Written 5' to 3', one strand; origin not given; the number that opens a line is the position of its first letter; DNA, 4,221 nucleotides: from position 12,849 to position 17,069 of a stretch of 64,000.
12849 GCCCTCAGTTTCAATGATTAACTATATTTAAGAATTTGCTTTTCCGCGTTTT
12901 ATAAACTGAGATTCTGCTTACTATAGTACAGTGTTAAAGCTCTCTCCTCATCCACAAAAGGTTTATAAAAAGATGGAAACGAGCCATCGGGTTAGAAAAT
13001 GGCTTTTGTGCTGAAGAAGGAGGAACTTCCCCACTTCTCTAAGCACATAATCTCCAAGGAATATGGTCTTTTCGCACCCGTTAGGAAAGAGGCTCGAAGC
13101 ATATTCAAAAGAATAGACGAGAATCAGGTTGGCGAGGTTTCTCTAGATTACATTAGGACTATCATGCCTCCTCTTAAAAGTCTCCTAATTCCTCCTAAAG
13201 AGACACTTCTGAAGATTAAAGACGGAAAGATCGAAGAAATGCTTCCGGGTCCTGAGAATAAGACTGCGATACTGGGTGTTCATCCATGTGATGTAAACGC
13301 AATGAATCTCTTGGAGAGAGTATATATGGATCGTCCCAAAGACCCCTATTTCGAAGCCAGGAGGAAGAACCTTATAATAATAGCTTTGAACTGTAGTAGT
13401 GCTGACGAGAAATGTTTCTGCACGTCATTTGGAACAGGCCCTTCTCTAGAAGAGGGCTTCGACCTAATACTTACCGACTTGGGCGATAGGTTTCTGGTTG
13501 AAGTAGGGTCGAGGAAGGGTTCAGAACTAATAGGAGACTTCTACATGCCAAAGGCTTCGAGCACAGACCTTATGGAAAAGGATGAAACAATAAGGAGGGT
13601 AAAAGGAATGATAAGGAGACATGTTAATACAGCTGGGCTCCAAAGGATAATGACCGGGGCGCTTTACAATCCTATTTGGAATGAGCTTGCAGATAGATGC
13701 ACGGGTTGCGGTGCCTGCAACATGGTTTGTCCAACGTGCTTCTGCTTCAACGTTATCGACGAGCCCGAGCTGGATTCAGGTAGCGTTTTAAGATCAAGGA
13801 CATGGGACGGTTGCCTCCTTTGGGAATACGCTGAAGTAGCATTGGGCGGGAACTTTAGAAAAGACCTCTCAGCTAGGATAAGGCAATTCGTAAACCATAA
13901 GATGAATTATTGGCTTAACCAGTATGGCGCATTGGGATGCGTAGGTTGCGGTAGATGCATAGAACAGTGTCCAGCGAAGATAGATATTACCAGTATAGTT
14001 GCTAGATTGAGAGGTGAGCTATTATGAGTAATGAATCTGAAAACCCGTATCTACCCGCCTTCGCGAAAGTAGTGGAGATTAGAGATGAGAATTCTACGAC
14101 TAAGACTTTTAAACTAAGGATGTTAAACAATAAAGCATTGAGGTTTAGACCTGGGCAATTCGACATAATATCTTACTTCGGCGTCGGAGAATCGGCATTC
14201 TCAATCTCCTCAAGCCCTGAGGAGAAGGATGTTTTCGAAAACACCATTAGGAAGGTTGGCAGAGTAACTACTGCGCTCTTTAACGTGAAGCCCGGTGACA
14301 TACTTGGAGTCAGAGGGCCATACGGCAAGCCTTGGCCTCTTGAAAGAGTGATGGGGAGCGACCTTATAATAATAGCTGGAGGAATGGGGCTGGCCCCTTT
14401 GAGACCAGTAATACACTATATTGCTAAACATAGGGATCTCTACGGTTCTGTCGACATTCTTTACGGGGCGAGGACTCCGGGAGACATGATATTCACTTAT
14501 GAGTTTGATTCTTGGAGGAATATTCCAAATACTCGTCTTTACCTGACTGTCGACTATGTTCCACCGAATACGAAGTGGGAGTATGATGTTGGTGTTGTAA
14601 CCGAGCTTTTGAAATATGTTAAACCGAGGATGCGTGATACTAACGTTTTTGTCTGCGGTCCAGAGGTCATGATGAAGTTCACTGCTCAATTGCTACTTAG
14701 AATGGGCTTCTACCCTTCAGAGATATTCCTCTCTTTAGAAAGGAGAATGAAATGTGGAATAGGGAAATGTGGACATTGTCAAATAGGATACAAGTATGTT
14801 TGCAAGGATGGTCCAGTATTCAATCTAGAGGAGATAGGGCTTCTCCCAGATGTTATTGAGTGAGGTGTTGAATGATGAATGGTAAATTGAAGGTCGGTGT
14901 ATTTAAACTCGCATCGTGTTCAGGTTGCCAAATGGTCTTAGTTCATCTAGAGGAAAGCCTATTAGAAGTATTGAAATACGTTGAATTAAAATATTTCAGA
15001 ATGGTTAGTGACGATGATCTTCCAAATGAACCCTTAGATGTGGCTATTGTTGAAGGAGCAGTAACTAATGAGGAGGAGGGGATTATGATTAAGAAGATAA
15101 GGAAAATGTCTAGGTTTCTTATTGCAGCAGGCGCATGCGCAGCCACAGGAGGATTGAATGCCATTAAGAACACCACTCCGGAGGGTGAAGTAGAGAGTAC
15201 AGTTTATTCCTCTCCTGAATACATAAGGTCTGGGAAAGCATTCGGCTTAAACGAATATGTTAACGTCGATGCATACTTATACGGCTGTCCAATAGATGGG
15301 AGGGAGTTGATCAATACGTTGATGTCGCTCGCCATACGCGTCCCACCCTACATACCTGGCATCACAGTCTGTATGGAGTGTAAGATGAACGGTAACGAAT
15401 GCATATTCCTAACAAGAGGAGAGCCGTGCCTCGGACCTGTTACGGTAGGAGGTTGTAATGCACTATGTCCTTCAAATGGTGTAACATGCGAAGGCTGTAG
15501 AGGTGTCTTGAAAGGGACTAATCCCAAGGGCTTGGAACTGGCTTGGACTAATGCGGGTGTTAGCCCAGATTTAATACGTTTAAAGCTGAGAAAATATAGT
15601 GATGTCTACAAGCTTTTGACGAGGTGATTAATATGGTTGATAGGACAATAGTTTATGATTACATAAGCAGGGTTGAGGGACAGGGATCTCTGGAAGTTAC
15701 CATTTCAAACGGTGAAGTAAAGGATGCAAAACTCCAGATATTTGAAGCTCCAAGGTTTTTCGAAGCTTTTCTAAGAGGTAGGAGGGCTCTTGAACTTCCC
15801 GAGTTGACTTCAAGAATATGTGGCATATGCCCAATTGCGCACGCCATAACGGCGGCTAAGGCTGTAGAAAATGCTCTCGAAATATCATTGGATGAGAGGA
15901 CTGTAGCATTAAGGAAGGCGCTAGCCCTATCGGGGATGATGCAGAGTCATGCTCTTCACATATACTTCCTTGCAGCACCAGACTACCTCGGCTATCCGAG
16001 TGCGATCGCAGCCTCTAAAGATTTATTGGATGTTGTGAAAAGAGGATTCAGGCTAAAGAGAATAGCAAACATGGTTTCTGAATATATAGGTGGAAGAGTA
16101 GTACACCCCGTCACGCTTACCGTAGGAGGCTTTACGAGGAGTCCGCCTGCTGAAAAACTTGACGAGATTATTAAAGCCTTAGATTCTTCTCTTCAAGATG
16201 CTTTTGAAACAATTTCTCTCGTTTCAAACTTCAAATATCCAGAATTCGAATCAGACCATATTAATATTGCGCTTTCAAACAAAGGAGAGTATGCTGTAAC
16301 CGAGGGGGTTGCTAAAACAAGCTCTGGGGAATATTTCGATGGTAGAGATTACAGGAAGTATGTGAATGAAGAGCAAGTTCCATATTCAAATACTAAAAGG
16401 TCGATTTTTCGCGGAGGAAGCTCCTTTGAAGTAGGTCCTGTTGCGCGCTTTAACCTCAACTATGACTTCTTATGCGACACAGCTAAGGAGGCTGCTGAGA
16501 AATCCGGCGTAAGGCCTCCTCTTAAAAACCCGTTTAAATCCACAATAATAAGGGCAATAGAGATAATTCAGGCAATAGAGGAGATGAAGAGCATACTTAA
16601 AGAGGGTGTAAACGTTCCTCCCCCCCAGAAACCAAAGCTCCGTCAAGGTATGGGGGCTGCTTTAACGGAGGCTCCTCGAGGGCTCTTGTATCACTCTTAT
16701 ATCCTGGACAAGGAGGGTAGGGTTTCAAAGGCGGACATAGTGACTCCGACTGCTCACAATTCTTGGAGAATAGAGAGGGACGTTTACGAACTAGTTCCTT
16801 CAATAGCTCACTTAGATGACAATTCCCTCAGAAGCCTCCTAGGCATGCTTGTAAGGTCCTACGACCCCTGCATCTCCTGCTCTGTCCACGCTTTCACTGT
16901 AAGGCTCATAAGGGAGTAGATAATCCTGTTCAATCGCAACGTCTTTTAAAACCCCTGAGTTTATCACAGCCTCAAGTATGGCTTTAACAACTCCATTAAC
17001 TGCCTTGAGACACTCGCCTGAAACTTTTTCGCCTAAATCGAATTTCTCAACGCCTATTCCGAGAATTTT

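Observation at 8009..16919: Two cytoplasmic [NiFe]-hydrogenase operons arranged head-to-head: hoxEFUYH-type (NuoEFG diaphorase-linked) and hydBGDA sulfhydrogenase-type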

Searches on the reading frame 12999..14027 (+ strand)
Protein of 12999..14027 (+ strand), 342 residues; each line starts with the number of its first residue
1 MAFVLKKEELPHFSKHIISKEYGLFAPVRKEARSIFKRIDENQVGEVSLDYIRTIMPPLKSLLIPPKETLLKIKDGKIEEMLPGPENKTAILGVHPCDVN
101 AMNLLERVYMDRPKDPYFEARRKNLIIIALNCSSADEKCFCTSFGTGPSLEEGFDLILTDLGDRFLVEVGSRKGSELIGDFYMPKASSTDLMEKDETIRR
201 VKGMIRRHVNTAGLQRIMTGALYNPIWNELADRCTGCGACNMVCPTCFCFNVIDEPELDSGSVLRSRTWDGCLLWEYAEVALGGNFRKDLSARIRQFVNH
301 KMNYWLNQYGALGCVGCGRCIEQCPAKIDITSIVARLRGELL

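Call 3: search_protein_families(library=pfam, proteins=[window:12999-14027:+])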
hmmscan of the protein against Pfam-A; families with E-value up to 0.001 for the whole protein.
window:12999-14027:+ (342 aa): 13 families
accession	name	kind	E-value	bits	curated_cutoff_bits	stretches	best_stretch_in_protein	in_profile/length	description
PF17179.9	Fer4_22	-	3.2e-31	108.5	27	1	233-328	1-95/95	4Fe-4S dicluster domain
PF13183.11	Fer4_8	-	8.2e-10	39.5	27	1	219-246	46-66/68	4Fe-4S dicluster domain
PF12838.12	Fer4_7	-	3.1e-08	34.4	27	0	228-246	32-50/52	4Fe-4S dicluster domain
PF13534.11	Fer4_17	-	3.7e-08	34.2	22.2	0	220-246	32-58/61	4Fe-4S dicluster domain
PF13187.11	Fer4_9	-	7.6e-08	32.7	27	0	314-331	2-19/52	4Fe-4S dicluster domain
PF12797.12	Fer4_2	-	1.3e-07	31.5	24.5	1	231-246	7-22/22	4Fe-4S binding domain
PF00037.32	Fer4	-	3.9e-07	30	21.1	1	232-246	6-20/24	4Fe-4S binding domain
PF14697.11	Fer4_21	-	8.2e-07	29.5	35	0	227-249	34-56/59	4Fe-4S dicluster domain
PF13237.11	Fer4_10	-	1.5e-05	25.3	25.5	1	231-325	6-53/53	4Fe-4S dicluster domain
PF25160.1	LdpA_Fe-S-bd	-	1.9e-05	24.8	27.6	0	313-327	27-41/49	LdpA Fe-S cluster-binding domain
PF13746.11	Fer4_18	-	2e-05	25.2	27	0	303-331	50-78/114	4Fe-4S dicluster domain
PF12837.12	Fer4_6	-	0.00015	22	25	0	231-246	6-21/24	4Fe-4S binding domain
PF13484.11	Fer4_16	-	0.00078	20.6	30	0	232-245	51-64/66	4Fe-4S double cluster binding domain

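Call 4: search_protein_families(library=ncbifam, proteins=[window:12999-14027:+])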
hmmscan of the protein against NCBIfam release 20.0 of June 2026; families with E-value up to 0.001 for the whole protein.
window:12999-14027:+ (342 aa): 15 families
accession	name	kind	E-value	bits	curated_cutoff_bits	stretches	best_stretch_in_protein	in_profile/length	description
NF040829.1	sulfhyd_ShyB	equivalog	1.3e-73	247.9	690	1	5-341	6-333/334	NAD(P)-dependent hydrogenase/sulfhydrogenase 2 subunit beta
NF040833.1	sulfhyd_HydB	equivalog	1.8e-59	201.5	750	1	9-333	10-331/367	NADPH-dependent hydrogenase/sulfhydrogenase 1 subunit beta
TIGR02910.1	sulfite_red_A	equivalog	6.4e-48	163.7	323.15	1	1-340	1-329/334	anaerobic sulfite reductase subunit AsrA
NF038196.1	ferrodoxin_EFR1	subfamily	1.1e-05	25.6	75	0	199-246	151-198/242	EFR1 family ferrodoxin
TIGR02176.1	pyruv_ox_red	equivalog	1.4e-05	23.1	911.35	0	307-334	734-761/1167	pyruvate:ferredoxin (flavodoxin) oxidoreductase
NF010590.0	PRK13984.1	equivalog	5e-05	21.6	946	0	293-336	169-214/611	putative oxidoreductase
NF045670.1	quin_L_LdhH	equivalog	5.5e-05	21.6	800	1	314-340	356-382/706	L-lactate dehydrogenase (quinone) large subunit LdhH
NF040864.1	HgcB_ferredoxin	equivalog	0.00015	21.5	99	0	313-328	15-30/93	mercury methylation ferredoxin HgcB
TIGR00314.1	cdhA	equivalog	0.00017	19.5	781.3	0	228-248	395-415/784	CO dehydrogenase/acetyl-CoA synthase complex subunit alpha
TIGR02936.1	fdxN_nitrog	equivalog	0.00034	20.7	80.55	0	306-328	15-37/91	ferredoxin III, nif-specific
TIGR02179.1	PorD_KorD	subfamily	0.00045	20.3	60.05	0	223-247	18-40/78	2-oxoacid:acceptor oxidoreductase, delta subunit, pyruvate/2-ketoisovalerate family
NF004537.0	PRK05888.1-3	equivalog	0.00059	19.4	163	0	312-327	113-128/204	NADH-quinone oxidoreductase subunit NuoI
TIGR01971.1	NuoI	subfamily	0.00068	19.2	113.05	0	310-327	40-96/121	NADH-quinone oxidoreductase, chain I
NF005745.0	PRK07569.1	equivalog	0.00086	18.7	333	0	211-250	171-208/238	bidirectional hydrogenase complex protein HoxU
TIGR01944.1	rnfB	subfamily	0.00099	18.7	68.7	0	314-326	115-127/190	RnfABCDGE type electron transport complex subunit B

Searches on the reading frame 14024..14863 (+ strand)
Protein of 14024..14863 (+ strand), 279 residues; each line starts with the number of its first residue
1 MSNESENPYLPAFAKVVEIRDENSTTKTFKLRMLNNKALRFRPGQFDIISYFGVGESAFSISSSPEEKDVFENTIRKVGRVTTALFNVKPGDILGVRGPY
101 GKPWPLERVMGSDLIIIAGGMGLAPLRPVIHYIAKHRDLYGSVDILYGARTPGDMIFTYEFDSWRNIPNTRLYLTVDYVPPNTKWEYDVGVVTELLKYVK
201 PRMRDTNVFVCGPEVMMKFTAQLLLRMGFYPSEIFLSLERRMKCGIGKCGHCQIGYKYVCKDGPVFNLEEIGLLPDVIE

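Call 3: search_protein_families(library=pfam, proteins=[window:14024-14863:+])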
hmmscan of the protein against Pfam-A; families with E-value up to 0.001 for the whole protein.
window:14024-14863:+ (279 aa): 3 families
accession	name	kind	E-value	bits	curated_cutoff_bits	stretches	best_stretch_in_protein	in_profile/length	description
PF00175.26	NAD_binding_1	-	2.6e-15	57.4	22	1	117-221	2-108/109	Oxidoreductase NAD-binding domain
PF10418.14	DHODB_Fe-S_bind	-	1.5e-12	47.5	23.9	1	239-271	1-40/41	Iron-sulfur cluster binding domain of dihydroorotate dehydrogenase B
PF00970.30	FAD_binding_6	-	3.8e-06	27.6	21.1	1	15-102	3-96/99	Oxidoreductase FAD-binding domain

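Call 4: search_protein_families(library=ncbifam, proteins=[window:14024-14863:+])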
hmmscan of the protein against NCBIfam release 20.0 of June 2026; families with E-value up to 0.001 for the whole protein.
window:14024-14863:+ (279 aa): 27 families (the best 25 are shown)
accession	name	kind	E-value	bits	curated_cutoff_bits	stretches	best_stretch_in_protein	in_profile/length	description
NF006220.0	PRK08345.1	subfamily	1.9e-71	240.7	395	1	5-267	4-283/294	cytochrome-c3 hydrogenase subunit gamma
NF040835.1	sulfhyd_HydG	equivalog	1.7e-60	204.8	650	1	5-272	11-285/292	NADPH-dependent hydrogenase/sulfhydrogenase 1 subunit gamma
TIGR02911.1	sulfite_red_B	equivalog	1.7e-60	204.3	288.6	1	8-268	2-253/261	anaerobic sulfite reductase subunit AsrB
NF040830.1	sulfhyd_ShyC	equivalog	1.4e-57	195.1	600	1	7-268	2-278/288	NAD(P)-dependent hydrogenase/sulfhydrogenase 2 subunit gamma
NF000796.0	PRK00054.1-1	equivalog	3.4e-48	164.1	224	1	12-271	4-235/254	dihydroorotate dehydrogenase electron transfer subunit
NF000798.0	PRK00054.1-3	equivalog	9.2e-26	91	219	1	23-271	15-242/244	dihydroorotate dehydrogenase electron transfer subunit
NF004862.0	PRK06222.1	subfamily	1.3e-22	80.7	220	1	38-270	25-247/281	sulfide/dihydroorotate dehydrogenase-like FAD/NAD-binding protein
NF009414.0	PRK12778.1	equivalog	1.2e-21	76.7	1103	1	25-270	11-247/752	bifunctional dihydroorotate dehydrogenase B NAD binding subunit/NADPH-dependent glutamate synthase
NF000799.0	PRK00054.1-4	equivalog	1.1e-19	70.5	314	1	59-272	55-257/258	dihydroorotate dehydrogenase electron transfer subunit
NF040810.1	BenC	equivalog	2.2e-19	69.8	430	1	14-234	107-325/333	benzoate 1,2-dioxygenase electron transfer component BenC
NF058606.1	GlBtMonoRdsGbcB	equivalog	2.7e-19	69.3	500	1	15-229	17-237/362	glycine betaine monooxygenase reductase subunit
TIGR01941.1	nqrF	equivalog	2.1e-17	63.2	295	1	73-236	234-400/405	NADH:ubiquinone reductase (Na(+)-transporting) subunit F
NF007964.0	PRK10684.1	equivalog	2.8e-17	62.7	383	1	7-235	5-233/333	NADH oxidoreductase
NF045803.1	MethMoxFADbindMmoC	equivalog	9.7e-15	54.2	500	1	16-236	111-337/343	aromatic/alkene monooxygenase hydroxylase FAD-binding subunit MmoC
NF000797.0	PRK00054.1-2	equivalog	4.2e-14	52.4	270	1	60-270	64-264/267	dihydroorotate dehydrogenase electron transfer subunit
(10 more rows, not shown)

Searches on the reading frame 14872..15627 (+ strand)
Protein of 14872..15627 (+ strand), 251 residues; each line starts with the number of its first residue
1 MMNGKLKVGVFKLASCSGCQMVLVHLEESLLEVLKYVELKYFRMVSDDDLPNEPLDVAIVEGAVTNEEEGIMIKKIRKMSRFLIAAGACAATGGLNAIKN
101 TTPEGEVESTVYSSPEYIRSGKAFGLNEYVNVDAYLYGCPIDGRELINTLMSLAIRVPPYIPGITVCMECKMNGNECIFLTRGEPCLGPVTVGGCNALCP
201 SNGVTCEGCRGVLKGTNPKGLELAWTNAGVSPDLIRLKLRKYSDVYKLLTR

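Call 3: search_protein_families(library=pfam, proteins=[window:14872-15627:+])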
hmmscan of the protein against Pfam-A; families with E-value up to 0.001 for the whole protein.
window:14872-15627:+ (251 aa): 1 family
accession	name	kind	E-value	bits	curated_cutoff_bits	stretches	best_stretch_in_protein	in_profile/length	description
PF01058.29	Oxidored_q6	-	2.1e-24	86.1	27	1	16-153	1-128/128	NADH ubiquinone oxidoreductase, 20 Kd subunit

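Call 4: search_protein_families(library=ncbifam, proteins=[window:14872-15627:+])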
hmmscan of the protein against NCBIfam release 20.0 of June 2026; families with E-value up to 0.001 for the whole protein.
window:14872-15627:+ (251 aa): 9 families
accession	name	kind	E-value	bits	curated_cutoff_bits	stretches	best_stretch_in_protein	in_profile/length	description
NF040831.1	sulfhyd_ShyD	equivalog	5.3e-53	180.1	460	1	6-242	1-237/240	NAD(P)-dependent hydrogenase/sulfhydrogenase 2 subunit delta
NF040836.1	sulfhyd_HydD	equivalog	8.7e-53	179.1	500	1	2-213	2-213/261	NADPH-dependent hydrogenase/sulfhydrogenase 1 subunit delta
NF045875.1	F420_non_VhuG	exception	1.1e-31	110.2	450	2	2-171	1-181/286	F420-non-reducing hydrogenase subunit VhuG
TIGR03294.1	FrhG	equivalog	4.9e-14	52.6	245.5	1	6-210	2-197/228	coenzyme F420 hydrogenase subunit gamma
NF005012.1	PRK06411.1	subfamily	2.9e-06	26.9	116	0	56-97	75-118/166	NADH-quinone oxidoreductase subunit NuoB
TIGR01957.1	nuoB_fam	subfamily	4.6e-06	26.6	142.7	0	49-97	53-102/145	NADH-quinone oxidoreductase subunit B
NF011390.0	PRK14815.1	equivalog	2.3e-05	23.8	281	0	55-95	74-116/183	NADH dehydrogenase subunit B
NF011394.0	PRK14819.1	equivalog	4.1e-05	23.2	312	0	125-155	124-154/264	NADH-quinone oxidoreductase subunit B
NF011395.0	PRK14820.1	equivalog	0.00096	18.9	263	0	55-95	74-116/180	NADH-quinone oxidoreductase subunit B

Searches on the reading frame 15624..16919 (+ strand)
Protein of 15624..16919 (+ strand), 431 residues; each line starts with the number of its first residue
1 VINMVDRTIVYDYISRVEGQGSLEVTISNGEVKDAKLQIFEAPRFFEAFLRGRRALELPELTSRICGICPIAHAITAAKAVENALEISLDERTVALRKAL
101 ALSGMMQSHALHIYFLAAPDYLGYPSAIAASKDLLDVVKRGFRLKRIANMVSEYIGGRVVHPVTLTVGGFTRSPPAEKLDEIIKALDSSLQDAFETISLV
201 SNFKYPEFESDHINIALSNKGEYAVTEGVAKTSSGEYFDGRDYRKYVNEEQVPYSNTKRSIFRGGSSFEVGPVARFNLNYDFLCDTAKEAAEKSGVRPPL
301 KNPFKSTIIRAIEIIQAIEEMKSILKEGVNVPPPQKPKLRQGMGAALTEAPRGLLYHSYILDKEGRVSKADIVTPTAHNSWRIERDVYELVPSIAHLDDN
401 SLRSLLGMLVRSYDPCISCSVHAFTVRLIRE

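Call 3: search_protein_families(library=pfam, proteins=[window:15624-16919:+])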
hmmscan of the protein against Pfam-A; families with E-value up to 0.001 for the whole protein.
window:15624-16919:+ (431 aa): 1 family
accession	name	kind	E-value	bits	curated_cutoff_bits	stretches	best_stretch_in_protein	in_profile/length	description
PF00374.24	NiFeSe_Hases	-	4e-32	112.3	25.8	2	44-130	1-87/508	Nickel-dependent hydrogenase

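Call 4: search_protein_families(library=ncbifam, proteins=[window:15624-16919:+])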
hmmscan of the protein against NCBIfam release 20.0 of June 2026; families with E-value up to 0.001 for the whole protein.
window:15624-16919:+ (431 aa): 9 families
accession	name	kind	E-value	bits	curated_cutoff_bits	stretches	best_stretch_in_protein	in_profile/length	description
NF040832.1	sulfhyd_HydA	equivalog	8.2e-81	272.3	880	1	9-423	5-423/426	NADPH-dependent hydrogenase/sulfhydrogenase 1 subunit alpha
NF040828.1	sulfhyd_ShyA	equivalog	9.7e-81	271.8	700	1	12-423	6-412/415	NAD(P)-dependent hydrogenase/sulfhydrogenase 2 subunit alpha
NF041785.2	VhuA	equivalog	4e-49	167.3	800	1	9-387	4-409/418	F420-non-reducing hydrogenase Vhu subunit A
NF033181.1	NiFeSe_hydrog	equivalog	8.2e-43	147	600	2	8-126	3-120/507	nickel-dependent hydrogenase large subunit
NF045518.1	H2_NiFeSe_large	exception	1.2e-38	133.2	780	2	8-185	3-194/485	NiFeSe hydrogenase large subunit HysA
TIGR03295.1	frhA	equivalog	9.3e-36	123.6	392.5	1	9-425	5-398/412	coenzyme F420 hydrogenase subunit alpha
NF007778.0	PRK10467.1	equivalog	1.3e-19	69.9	969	2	7-132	3-127/567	hydrogenase 2 large subunit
NF007550.0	PRK10170.1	equivalog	7.9e-18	64.2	1101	1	2-130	12-140/597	Ni/Fe-hydrogenase large subunit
NF041786.2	VhuU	equivalog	4e-05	23.3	70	1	405-423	10-28/45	F420-non-reducing hydrogenase selenoprotein subunit VhuU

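Call 37: find_homologous_proteins(query=window:15624-16919:+)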
Query window:15624-16919:+ (431 aa): 7382 proteins with E <= 0.001 among 8000 candidates; the best 120 are listed.
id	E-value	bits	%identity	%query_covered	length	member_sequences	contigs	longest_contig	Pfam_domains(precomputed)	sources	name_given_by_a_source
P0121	3.1e-281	950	100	99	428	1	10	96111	PF00374.25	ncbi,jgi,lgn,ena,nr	ncbi:MAG: Ni/Fe hydrogenase subunit alpha [Thermoproteota archaeon]|nr:Ni/Fe hydrogenase subunit alp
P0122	1.1e-263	892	91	99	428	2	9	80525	PF00374.25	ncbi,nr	ncbi:MAG: Ni/Fe hydrogenase subunit alpha [Thermoproteota archaeon]|nr:Ni/Fe hydrogenase subunit alp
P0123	5.1e-254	861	87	99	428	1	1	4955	PF00374.25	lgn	-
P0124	8.6e-247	837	85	99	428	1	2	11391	PF00374.25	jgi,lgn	-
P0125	1.4e-244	830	84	99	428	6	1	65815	PF00374.25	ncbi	ncbi:MAG: Ni/Fe hydrogenase subunit alpha [Thermoproteota archaeon]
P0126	4.7e-244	828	84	99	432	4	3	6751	PF00374.25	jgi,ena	jgi:coenzyme F420-reducing hydrogenase alpha subunit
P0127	2.0e-233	793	80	99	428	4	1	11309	PF00374.25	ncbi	ncbi:MAG: Ni/Fe hydrogenase subunit alpha [Thermoproteota archaeon]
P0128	7.6e-233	791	79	99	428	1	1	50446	PF00374.25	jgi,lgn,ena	-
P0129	1.1e-232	790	79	99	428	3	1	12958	PF00374.25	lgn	-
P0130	1.8e-232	790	79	99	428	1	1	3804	PF00374.25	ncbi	ncbi:MAG: Ni/Fe hydrogenase subunit alpha [Thermoproteota archaeon]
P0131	2.0e-232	790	79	99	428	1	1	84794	PF00374.25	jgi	-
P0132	1.9e-231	786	79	99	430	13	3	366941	PF00374.25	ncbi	ncbi:MAG: Ni/Fe hydrogenase subunit alpha [Thermoproteota archaeon]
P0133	2.6e-230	783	78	99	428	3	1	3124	PF00374.25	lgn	-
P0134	4.3e-230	782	78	99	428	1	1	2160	PF00374.25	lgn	-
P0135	3.2e-228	776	78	99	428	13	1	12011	PF00374.25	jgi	-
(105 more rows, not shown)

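Call 65: search_solved_structures(query=window:15633-16919:+, max_evalue=1e-30)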
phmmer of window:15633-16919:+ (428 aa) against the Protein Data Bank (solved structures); distinct sequences matched with E-value up to 1e-30: 9.
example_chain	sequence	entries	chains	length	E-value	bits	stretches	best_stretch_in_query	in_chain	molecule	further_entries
9nez_D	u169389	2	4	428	1.4e-74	254.9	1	6-421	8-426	Sulfhydrogenase 1 subunit alpha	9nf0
9e15_B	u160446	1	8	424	6.1e-74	252.7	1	6-419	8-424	Sulfhydrogenase 1 subunit alpha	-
9e1j_B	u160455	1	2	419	6.7e-74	252.6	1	6-419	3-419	Sulfhydrogenase 1 subunit alpha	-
5yxy_A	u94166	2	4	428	4e-73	250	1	6-420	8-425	Cytosolic NiFe-hydrogenase, alpha subunit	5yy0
5odc_F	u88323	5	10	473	1e-48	169.6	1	9-420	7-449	Methyl-viologen reducing hydrogenase subunit A | Methyl-viologen reducing hydrogenase, subunit A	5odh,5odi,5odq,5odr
9sfi_g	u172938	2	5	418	3.7e-46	161.2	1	8-385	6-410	Coenzyme F420-reducing hydrogenase, alpha subunit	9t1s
7t2r_D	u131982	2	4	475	1.1e-43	153.1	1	10-421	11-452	NiFe hydrogenase large subunit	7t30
9sw2_F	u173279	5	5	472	1.1e-42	149.7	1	9-422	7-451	F420-non-reducing hydrogenase subunit A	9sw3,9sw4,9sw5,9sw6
5xf9_D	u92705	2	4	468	2.3e-34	122.4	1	4-419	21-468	NAD-reducing hydrogenase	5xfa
